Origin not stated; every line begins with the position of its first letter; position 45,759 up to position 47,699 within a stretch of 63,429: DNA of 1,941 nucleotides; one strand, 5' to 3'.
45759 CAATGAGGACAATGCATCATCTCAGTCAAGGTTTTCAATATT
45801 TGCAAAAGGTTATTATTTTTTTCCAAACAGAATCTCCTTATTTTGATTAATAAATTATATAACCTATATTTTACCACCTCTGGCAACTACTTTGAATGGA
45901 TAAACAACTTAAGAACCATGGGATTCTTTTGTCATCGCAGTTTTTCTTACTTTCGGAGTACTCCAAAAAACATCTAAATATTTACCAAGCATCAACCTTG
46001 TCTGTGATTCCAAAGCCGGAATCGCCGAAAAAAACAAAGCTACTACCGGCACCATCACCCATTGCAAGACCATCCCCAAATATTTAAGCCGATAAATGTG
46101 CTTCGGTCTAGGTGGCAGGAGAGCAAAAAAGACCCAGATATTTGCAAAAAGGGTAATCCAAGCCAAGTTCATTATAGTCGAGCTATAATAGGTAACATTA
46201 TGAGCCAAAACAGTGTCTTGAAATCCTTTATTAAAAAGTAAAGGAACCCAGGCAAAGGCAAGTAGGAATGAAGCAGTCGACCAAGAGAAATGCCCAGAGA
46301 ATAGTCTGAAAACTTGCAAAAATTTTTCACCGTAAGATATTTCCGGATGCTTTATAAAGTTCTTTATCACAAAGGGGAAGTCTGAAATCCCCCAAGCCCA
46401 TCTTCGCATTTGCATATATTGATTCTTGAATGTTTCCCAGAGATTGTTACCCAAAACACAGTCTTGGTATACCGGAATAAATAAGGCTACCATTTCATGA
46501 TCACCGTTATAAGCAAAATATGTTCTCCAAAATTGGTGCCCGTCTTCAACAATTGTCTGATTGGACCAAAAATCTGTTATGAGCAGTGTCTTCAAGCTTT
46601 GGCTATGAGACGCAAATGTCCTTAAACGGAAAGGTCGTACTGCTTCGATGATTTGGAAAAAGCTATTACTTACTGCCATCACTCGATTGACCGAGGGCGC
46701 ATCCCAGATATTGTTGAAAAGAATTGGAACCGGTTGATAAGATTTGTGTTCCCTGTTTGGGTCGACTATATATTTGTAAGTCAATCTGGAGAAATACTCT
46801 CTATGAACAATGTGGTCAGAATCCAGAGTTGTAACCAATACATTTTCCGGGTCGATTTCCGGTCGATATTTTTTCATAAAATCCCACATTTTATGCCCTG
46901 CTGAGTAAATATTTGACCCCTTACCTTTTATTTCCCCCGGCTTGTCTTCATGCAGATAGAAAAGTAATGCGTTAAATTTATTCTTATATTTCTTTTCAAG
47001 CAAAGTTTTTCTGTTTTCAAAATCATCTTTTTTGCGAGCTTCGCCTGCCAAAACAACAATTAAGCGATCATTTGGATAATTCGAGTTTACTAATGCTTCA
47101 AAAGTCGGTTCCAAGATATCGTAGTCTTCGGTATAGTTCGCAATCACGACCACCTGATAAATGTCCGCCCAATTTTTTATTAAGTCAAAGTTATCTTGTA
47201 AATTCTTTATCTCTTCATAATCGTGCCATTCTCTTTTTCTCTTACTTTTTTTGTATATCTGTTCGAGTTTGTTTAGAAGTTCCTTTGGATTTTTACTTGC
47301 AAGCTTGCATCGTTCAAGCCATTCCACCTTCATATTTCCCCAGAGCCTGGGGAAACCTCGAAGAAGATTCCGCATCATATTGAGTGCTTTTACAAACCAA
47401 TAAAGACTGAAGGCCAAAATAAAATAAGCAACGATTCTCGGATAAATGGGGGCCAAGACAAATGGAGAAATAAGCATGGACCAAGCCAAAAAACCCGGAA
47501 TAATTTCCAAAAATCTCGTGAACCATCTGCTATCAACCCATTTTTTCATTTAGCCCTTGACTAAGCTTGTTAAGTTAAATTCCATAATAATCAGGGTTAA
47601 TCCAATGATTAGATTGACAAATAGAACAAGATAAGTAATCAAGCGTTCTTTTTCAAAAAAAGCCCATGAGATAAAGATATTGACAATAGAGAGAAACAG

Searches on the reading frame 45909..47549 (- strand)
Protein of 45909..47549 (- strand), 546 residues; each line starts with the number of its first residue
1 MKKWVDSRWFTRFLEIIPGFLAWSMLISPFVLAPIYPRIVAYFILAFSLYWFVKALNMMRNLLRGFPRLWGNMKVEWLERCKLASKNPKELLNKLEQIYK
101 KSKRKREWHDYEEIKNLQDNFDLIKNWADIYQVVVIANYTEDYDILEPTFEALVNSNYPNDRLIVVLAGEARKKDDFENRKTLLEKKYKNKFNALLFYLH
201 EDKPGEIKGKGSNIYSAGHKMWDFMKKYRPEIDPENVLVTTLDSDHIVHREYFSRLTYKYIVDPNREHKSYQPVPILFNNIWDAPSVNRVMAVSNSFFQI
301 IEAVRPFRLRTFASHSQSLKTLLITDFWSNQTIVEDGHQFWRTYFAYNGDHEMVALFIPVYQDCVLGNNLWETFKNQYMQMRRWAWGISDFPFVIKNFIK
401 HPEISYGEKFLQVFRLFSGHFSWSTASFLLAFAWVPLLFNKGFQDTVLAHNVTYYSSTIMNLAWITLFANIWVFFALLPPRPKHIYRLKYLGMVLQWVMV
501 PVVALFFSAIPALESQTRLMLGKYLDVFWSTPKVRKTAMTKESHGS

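Call 23: search_protein_families(library=pfam, proteins=[window:45909-47549:-], max_evalue=0.01)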
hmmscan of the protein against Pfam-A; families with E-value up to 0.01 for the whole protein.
window:45909-47549:- (546 aa): 1 family
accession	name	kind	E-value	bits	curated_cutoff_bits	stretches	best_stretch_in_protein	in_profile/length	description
PF13632.12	Glyco_trans_2_3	-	0.0013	19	27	1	239-465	2-186/198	Glycosyl transferase family group 2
